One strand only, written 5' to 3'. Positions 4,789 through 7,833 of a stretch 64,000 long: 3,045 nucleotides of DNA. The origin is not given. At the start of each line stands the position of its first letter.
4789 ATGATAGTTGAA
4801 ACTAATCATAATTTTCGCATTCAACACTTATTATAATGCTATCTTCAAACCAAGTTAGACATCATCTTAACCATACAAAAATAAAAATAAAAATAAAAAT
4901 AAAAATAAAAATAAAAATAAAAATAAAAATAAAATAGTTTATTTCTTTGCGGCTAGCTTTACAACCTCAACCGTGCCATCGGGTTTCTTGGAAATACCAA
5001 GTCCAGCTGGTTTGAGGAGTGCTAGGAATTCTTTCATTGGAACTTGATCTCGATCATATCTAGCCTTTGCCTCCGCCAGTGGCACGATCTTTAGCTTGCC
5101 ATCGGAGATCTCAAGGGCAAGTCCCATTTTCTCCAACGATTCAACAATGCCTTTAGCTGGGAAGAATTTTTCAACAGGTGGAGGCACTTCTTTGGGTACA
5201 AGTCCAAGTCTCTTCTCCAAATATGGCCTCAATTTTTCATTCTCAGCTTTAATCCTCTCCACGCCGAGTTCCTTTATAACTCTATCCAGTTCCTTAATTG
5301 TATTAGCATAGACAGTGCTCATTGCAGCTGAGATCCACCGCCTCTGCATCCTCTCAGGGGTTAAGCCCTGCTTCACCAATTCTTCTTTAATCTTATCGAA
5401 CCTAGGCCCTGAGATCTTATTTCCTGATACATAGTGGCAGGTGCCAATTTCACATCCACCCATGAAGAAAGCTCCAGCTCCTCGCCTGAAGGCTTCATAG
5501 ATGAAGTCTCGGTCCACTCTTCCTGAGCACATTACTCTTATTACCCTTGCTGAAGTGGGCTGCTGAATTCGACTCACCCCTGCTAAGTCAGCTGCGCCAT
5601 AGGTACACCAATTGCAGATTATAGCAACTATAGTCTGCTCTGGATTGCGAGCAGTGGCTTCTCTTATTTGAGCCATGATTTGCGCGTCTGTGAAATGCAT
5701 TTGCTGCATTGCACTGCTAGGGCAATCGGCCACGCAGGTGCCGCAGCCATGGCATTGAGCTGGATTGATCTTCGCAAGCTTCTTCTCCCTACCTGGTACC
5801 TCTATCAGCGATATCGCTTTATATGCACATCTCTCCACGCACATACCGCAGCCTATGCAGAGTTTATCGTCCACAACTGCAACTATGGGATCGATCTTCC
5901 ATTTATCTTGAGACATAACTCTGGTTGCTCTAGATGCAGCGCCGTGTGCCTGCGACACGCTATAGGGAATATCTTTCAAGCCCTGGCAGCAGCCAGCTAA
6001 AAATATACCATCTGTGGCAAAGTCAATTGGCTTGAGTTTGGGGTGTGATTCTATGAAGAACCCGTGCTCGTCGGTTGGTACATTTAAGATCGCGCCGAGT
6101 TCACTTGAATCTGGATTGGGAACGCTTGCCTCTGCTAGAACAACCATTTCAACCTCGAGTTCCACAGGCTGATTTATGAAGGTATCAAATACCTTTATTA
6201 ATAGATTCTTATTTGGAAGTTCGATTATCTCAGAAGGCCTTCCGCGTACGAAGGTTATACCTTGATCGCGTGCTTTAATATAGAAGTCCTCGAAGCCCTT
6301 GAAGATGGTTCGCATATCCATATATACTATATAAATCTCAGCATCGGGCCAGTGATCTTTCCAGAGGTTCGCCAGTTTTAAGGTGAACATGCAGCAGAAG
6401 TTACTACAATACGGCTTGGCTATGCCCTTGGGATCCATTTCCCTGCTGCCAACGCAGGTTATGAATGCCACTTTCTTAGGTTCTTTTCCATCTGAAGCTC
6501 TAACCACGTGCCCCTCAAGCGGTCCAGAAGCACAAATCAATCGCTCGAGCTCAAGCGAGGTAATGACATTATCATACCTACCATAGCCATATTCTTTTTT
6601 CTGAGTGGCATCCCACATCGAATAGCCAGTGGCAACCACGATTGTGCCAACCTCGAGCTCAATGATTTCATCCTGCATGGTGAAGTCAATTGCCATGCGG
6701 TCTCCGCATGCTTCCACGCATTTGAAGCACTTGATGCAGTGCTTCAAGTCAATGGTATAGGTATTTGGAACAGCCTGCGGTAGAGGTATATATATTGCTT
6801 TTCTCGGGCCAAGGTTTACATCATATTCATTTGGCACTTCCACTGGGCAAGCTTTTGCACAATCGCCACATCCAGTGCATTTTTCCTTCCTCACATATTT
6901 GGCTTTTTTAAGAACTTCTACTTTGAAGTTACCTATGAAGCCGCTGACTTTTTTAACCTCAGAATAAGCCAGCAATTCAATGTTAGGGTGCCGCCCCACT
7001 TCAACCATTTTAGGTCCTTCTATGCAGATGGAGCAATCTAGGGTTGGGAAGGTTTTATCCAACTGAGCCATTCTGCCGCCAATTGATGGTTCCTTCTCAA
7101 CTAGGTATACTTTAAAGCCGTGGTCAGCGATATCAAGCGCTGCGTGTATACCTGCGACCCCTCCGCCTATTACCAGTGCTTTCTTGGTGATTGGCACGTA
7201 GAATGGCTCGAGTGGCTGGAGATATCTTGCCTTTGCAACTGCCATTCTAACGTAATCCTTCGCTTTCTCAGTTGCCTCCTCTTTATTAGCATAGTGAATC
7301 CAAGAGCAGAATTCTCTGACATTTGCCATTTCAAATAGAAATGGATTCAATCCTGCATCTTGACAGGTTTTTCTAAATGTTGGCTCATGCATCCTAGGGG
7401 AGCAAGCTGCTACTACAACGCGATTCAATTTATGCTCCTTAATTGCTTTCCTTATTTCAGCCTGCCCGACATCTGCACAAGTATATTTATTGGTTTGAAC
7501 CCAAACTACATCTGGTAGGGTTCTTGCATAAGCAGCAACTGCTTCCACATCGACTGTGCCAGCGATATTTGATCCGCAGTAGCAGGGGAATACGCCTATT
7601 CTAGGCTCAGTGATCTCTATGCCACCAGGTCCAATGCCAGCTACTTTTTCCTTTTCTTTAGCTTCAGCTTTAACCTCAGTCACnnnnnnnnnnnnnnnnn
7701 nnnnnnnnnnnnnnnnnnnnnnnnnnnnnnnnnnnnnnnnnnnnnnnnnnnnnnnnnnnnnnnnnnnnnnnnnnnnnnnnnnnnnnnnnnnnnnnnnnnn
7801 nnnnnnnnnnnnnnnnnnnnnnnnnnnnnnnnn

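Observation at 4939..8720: Divergent partner operon: a polyferredoxin plus an HdrA–MvhD fusion with an unassigned ~150-aa C-terminal extension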

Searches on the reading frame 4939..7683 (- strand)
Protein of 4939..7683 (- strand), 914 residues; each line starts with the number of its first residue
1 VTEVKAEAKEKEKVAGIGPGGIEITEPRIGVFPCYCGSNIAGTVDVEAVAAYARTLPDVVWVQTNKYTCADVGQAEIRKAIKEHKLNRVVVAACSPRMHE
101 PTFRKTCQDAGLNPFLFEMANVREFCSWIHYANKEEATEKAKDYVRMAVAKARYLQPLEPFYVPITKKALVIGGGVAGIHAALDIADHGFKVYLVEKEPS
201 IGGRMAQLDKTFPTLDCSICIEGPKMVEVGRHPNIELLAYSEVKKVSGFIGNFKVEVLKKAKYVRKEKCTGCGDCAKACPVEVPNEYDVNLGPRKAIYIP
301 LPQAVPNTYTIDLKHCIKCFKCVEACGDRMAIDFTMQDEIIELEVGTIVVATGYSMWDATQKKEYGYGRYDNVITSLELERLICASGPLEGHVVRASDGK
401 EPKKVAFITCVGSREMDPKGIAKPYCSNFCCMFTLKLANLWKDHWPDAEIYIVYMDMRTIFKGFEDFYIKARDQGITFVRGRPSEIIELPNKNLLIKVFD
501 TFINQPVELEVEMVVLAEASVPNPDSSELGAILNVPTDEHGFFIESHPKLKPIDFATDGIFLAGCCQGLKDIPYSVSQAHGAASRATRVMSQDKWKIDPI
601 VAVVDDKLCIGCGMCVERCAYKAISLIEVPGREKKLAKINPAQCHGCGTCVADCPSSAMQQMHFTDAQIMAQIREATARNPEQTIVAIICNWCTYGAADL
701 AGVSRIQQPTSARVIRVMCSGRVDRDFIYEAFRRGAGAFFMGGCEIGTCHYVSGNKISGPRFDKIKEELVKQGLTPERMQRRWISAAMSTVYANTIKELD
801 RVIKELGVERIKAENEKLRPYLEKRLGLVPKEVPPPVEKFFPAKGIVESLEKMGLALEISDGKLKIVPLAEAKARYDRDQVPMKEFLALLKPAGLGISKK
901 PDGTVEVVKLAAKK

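Call 5: search_protein_families(library=pfam, proteins=[window:4939-7683:-], max_evalue=0.01)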
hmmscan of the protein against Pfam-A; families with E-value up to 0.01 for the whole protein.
window:4939-7683:- (914 aa): 26 families (the best 25 are shown)
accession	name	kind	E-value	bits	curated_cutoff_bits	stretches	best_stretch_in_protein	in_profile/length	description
PF02662.21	FlpD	-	6e-39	133.3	22.3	1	685-807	1-123/123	Methyl-viologen-reducing hydrogenase, delta subunit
PF12838.12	Fer4_7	-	1.3e-16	61.2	27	3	609-658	2-52/52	4Fe-4S dicluster domain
PF14697.11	Fer4_21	-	8.6e-16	58.3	35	2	602-657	1-55/59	4Fe-4S dicluster domain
PF12837.12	Fer4_6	-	1.5e-15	56.7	25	3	264-283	4-23/24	4Fe-4S binding domain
PF00037.32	Fer4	-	3.4e-15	55.6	21.1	3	263-283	2-22/24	4Fe-4S binding domain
PF13187.11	Fer4_9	-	3e-14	53.2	27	2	268-328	1-49/52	4Fe-4S dicluster domain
PF13237.11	Fer4_10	-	4.4e-14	52.6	25.5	3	263-326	3-52/53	4Fe-4S dicluster domain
PF13484.11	Fer4_16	-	8.6e-10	39.7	30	0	265-281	49-65/66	4Fe-4S double cluster binding domain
PF12797.12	Fer4_2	-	3.1e-09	36.6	24.5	1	263-281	4-22/22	4Fe-4S binding domain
PF12831.13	FAD_oxidored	-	7.6e-08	32.5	27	1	170-206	3-39/416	FAD dependent oxidoreductase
PF07992.20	Pyr_redox_2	-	1.6e-07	31.5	26.1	1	168-263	2-84/291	Pyridine nucleotide-disulphide oxidoreductase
PF13534.11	Fer4_17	-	4.4e-07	30.8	22.2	0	268-328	1-58/61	4Fe-4S dicluster domain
PF00890.30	FAD_binding_2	-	4.9e-07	29.7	20.4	1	169-204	2-37/414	FAD binding domain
PF13183.11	Fer4_8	-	5.1e-07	30.6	27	0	267-326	3-64/68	4Fe-4S dicluster domain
PF13450.12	NAD_binding_8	-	7.7e-07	29.7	21.9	1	171-207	1-37/68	NAD(P)-binding Rossmann-like domain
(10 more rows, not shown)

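Call 7: search_protein_families(library=ncbifam, proteins=[window:4939-7683:-], max_evalue=0.001)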
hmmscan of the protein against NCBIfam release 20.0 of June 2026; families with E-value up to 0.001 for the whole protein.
window:4939-7683:- (914 aa): 101 families (the best 25 are shown)
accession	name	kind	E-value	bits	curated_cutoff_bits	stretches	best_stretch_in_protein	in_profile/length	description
NF040770.1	hetero_SS_HdrA2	exception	0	1067.1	1100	1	28-810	1-775/777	CoB-CoM heterodisulfide reductase HdrA2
NF041891.1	hdrA_Methbact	equivalog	1.9e-200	667.9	1300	1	28-805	2-760/762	ferredoxin:CoB-CoM heterodisulfide reductase subunit HdrA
NF041778.1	hetero_SS_HdrA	equivalog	9e-199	662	1400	1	28-738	7-709/771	ferredoxin:CoB-CoM heterodisulfide reductase subunit HdrA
NF045873.1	F420_non_VhuD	exception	5.7e-27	94.4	215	1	682-813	1-132/132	F420-non-reducing hydrogenase iron-sulfur subunit VhuD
TIGR01971.1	NuoI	subfamily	1.3e-14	53.8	113.05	2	606-663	41-102/121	NADH-quinone oxidoreductase, chain I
TIGR04105.1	FeFe_hydrog_B1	subfamily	1.6e-13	50.1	450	2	601-673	136-218/462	monomeric [FeFe] hydrogenase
TIGR01944.1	rnfB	subfamily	3.1e-13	49.7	68.7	1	565-674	73-175/190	RnfABCDGE type electron transport complex subunit B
NF003475.0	PRK05113.1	equivalog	6.2e-13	49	203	1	592-663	98-164/190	electron transport complex subunit RsxB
NF004537.0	PRK05888.1-3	equivalog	6.8e-12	45.3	163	1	267-330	68-129/204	NADH-quinone oxidoreductase subunit NuoI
NF058577.1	FdxA_fam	equivalog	1.4e-11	44.4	65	1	608-658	8-52/52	4Fe-4S ferredoxin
TIGR02700.1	flavo_MJ0208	hypoth_equivalog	4.9e-11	42.3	251.35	1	603-680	144-211/234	dihydromethanopterin reductase (acceptor)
TIGR02936.1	fdxN_nitrog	equivalog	6.2e-11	42.3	80.55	0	599-629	13-43/91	ferredoxin III, nif-specific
NF005503.0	PRK07118.1-2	equivalog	1.4e-10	40.9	252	2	609-673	140-197/292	RnfABCDGE type electron transport complex subunit B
NF038196.1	ferrodoxin_EFR1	subfamily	2.2e-10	41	75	1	604-661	182-231/242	EFR1 family ferrodoxin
NF040864.1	HgcB_ferredoxin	equivalog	2.6e-10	40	99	1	605-660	12-62/93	mercury methylation ferredoxin HgcB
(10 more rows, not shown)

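Call 11: find_homologous_proteins(query=window:4939-7683:-, max_evalue=1e-20)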
Query window:4939-7683:- (914 aa): 8000 proteins with E <= 1e-20 among 8000 candidates; the best 120 are listed.
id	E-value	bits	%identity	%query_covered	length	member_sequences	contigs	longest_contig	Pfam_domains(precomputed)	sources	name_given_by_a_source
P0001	0.0e+0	2054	96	100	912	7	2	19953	PF14697.12,PF17179.10,PF13450.13,PF02662.22,PF07992.21,PF12837.13,PF13484.12,PF12838.13,PF13534.12,PF13459.12,PF12831.14,PF01266.31,PF12797.13,PF00890.31,PF00037.33,PF25160.2,PF13237.12,PF13183.12,PF13187.12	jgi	jgi:heterodisulfide reductase subunit A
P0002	0.0e+0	1326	67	90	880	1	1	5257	PF14697.12,PF17179.10,PF02662.22,PF07992.21,PF12837.13,PF03486.21,PF13484.12,PF12838.13,PF13534.12,PF12831.14,PF12797.13,PF00037.33,PF25160.2,PF13237.12,PF13183.12,PF13187.12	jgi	-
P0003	0.0e+0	1314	68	89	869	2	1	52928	PF14697.12,PF02662.22,PF07992.21,PF12837.13,PF03486.21,PF13484.12,PF12838.13,PF13534.12,PF12800.13,PF12831.14,PF12797.13,PF00037.33,PF25160.2,PF13237.12,PF13183.12,PF13187.12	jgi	-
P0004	0.0e+0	1161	45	85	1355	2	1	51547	PF14697.12,PF13450.13,PF07992.21,PF12837.13,PF00070.34,PF03486.21,PF12798.13,PF13484.12,PF13534.12,PF01266.31,PF00890.31,PF13738.13,PF25160.2,PF13237.12,PF02662.22,PF12838.13,PF01134.29,PF01494.26,PF12831.14,PF01946.24,PF12797.13,PF00037.33,PF01262.28,PF13183.12,PF13187.12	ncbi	-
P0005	0.0e+0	1151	45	86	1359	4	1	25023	PF14697.12,PF17179.10,PF13450.13,PF02662.22,PF07992.21,PF12837.13,PF00070.34,PF03486.21,PF13484.12,PF12838.13,PF01134.29,PF12831.14,PF01946.24,PF01266.31,PF12797.13,PF00890.31,PF00037.33,PF13738.13,PF25160.2,PF13237.12,PF13183.12,PF13187.12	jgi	jgi:heterodisulfide reductase subunit A-like polyferredoxin/coenzyme F420-reducing hydrogenase delta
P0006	0.0e+0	1150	45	85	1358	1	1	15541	PF14697.12,PF13450.13,PF02662.22,PF07992.21,PF12837.13,PF00070.34,PF03486.21,PF13484.12,PF12838.13,PF01134.29,PF12831.14,PF01946.24,PF01266.31,PF12797.13,PF00890.31,PF00037.33,PF13738.13,PF25160.2,PF13237.12,PF13187.12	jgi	jgi:heterodisulfide reductase subunit A-like polyferredoxin/coenzyme F420-reducing hydrogenase delta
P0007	0.0e+0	1146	45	85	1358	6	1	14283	PF14697.12,PF17179.10,PF13450.13,PF02662.22,PF07992.21,PF12837.13,PF00070.34,PF03486.21,PF12798.13,PF13484.12,PF12838.13,PF13534.12,PF01134.29,PF12831.14,PF01266.31,PF12797.13,PF00890.31,PF00037.33,PF13738.13,PF25160.2,PF13237.12,PF13183.12,PF13187.12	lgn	-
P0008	0.0e+0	1144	45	85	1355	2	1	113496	PF14697.12,PF13450.13,PF02662.22,PF07992.21,PF12837.13,PF00070.34,PF03486.21,PF12798.13,PF13484.12,PF12838.13,PF01134.29,PF12831.14,PF01266.31,PF12797.13,PF00890.31,PF00037.33,PF13738.13,PF25160.2,PF13237.12,PF13187.12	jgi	jgi:heterodisulfide reductase subunit A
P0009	0.0e+0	1135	61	89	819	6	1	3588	PF14697.12,PF13450.13,PF02662.22,PF07992.21,PF12837.13,PF00070.34,PF12798.13,PF13484.12,PF12838.13,PF13534.12,PF12800.13,PF01134.29,PF12831.14,PF01266.31,PF12797.13,PF00890.31,PF00037.33,PF25160.2,PF13237.12,PF13187.12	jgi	jgi:heterodisulfide reductase subunit A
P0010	0.0e+0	1128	62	88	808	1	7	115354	PF14697.12,PF13450.13,PF02662.22,PF07992.21,PF12837.13,PF13484.12,PF12838.13,PF13534.12,PF01134.29,PF12831.14,PF01266.31,PF12797.13,PF00890.31,PF00037.33,PF25160.2,PF13237.12,PF13187.12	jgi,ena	jgi:heterodisulfide reductase subunit A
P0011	0.0e+0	1125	62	88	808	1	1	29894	PF14697.12,PF13450.13,PF02662.22,PF07992.21,PF12837.13,PF03486.21,PF13484.12,PF12838.13,PF13534.12,PF01134.29,PF12831.14,PF01266.31,PF12797.13,PF00890.31,PF00037.33,PF25160.2,PF13237.12,PF13187.12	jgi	jgi:heterodisulfide reductase subunit A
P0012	0.0e+0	1124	61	89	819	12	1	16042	PF14697.12,PF13450.13,PF02662.22,PF07992.21,PF12837.13,PF12798.13,PF13484.12,PF12838.13,PF13534.12,PF01134.29,PF12831.14,PF01266.31,PF12797.13,PF00890.31,PF00037.33,PF25160.2,PF13237.12,PF13183.12,PF13187.12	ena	-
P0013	0.0e+0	1122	61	88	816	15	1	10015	PF14697.12,PF13450.13,PF02662.22,PF07992.21,PF12837.13,PF00070.34,PF13484.12,PF12838.13,PF13534.12,PF12800.13,PF01134.29,PF12831.14,PF01266.31,PF12797.13,PF00890.31,PF00037.33,PF25160.2,PF13237.12,PF13183.12,PF13187.12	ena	-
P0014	0.0e+0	1122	61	88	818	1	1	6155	PF14697.12,PF13450.13,PF02662.22,PF07992.21,PF12837.13,PF13484.12,PF12838.13,PF13534.12,PF12800.13,PF01134.29,PF12831.14,PF01266.31,PF12797.13,PF00890.31,PF00037.33,PF25160.2,PF13237.12,PF13183.12,PF13187.12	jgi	jgi:heterodisulfide reductase subunit A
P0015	0.0e+0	1121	62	88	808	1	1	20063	PF14697.12,PF13450.13,PF02662.22,PF07992.21,PF12837.13,PF03486.21,PF13484.12,PF12838.13,PF13534.12,PF01134.29,PF12831.14,PF01266.31,PF12797.13,PF00890.31,PF00037.33,PF25160.2,PF13237.12,PF13187.12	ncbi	ncbi:MAG: hydrogenase iron-sulfur subunit [Candidatus Bathyarchaeales archaeon]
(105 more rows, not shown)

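Call 15: find_encoding_contigs(protein=P0001, flank=10000, max_places=4)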
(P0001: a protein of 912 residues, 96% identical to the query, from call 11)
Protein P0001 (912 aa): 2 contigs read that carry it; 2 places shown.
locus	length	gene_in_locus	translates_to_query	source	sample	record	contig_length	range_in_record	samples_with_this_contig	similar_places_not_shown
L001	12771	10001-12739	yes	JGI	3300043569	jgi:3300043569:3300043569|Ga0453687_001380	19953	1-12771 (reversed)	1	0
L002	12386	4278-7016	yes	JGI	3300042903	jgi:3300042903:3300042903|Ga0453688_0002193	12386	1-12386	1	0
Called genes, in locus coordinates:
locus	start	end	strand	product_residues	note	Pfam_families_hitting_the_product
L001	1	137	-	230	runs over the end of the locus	PF02811:PHP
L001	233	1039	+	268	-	PF09721:Exosortase_EpsH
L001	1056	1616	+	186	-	PF02666:PS_Dcarbxylase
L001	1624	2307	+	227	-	PF01066:CDP-OH_P_transf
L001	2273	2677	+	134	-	PF04038:DHNA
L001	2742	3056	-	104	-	PF02662:FlpD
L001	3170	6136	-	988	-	PF00890:FAD_binding_2 (weak), PF07992:Pyr_redox_2 (weak), PF12831:FAD_oxidored (weak), PF07992:Pyr_redox_2, PF12831:FAD_oxidored, PF12838:Fer4_7, PF13187:Fer4_9, PF14697:Fer4_21, +18 more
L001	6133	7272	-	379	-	PF13183:Fer4_8, PF13187:Fer4_9, PF13534:Fer4_17, PF02754:CCG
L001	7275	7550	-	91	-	PF12838:Fer4_7 (weak), PF13237:Fer4_10 (faint), PF13247:Fer4_11, PF25160:LdpA_Fe-S-bd (weak), PF00037:Fer4, PF12837:Fer4_6 (weak), PF14697:Fer4_21 (weak), PF13187:Fer4_9 (weak), +1 more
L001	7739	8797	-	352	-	PF02730:AFOR_N, PF01314:AFOR_C (faint)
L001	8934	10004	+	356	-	PF13183:Fer4_8 (faint), PF12838:Fer4_7, PF13237:Fer4_10 (weak), PF00037:Fer4, PF12838:Fer4_7 (weak), PF00037:Fer4 (weak), PF13237:Fer4_10 (weak), PF00037:Fer4 (weak), +7 more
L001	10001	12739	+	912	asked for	PF00890:FAD_binding_2 (weak), PF01266:DAO (weak), PF07992:Pyr_redox_2 (weak), PF12831:FAD_oxidored, PF13237:Fer4_10, PF12838:Fer4_7, PF14697:Fer4_21, PF02662:FlpD, +13 more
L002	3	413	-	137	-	?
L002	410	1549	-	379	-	PF13183:Fer4_8, PF13187:Fer4_9, PF13534:Fer4_17, PF02754:CCG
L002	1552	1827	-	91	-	PF12838:Fer4_7 (weak), PF13237:Fer4_10 (faint), PF13247:Fer4_11, PF25160:LdpA_Fe-S-bd (weak), PF00037:Fer4, PF12837:Fer4_6 (weak), PF14697:Fer4_21 (weak), PF13187:Fer4_9 (weak), +1 more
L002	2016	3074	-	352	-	PF02730:AFOR_N, PF01314:AFOR_C (faint)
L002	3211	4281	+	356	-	PF13183:Fer4_8 (faint), PF12838:Fer4_7, PF13237:Fer4_10 (weak), PF00037:Fer4, PF12838:Fer4_7 (weak), PF00037:Fer4 (weak), PF13237:Fer4_10 (weak), PF00037:Fer4 (weak), +7 more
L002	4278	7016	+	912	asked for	PF00890:FAD_binding_2 (weak), PF01266:DAO (weak), PF07992:Pyr_redox_2 (weak), PF12831:FAD_oxidored, PF13237:Fer4_10, PF12838:Fer4_7, PF14697:Fer4_21, PF02662:FlpD, +13 more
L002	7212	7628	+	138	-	PF01467:CTP_transf_like (faint)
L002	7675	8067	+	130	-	-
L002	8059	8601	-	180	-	PF24336:DUF7504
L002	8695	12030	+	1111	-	PF03833:PolC_DP2_N, PF24844:PolC_DP2_central, PF24846:PolC_DP2_cat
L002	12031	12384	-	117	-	?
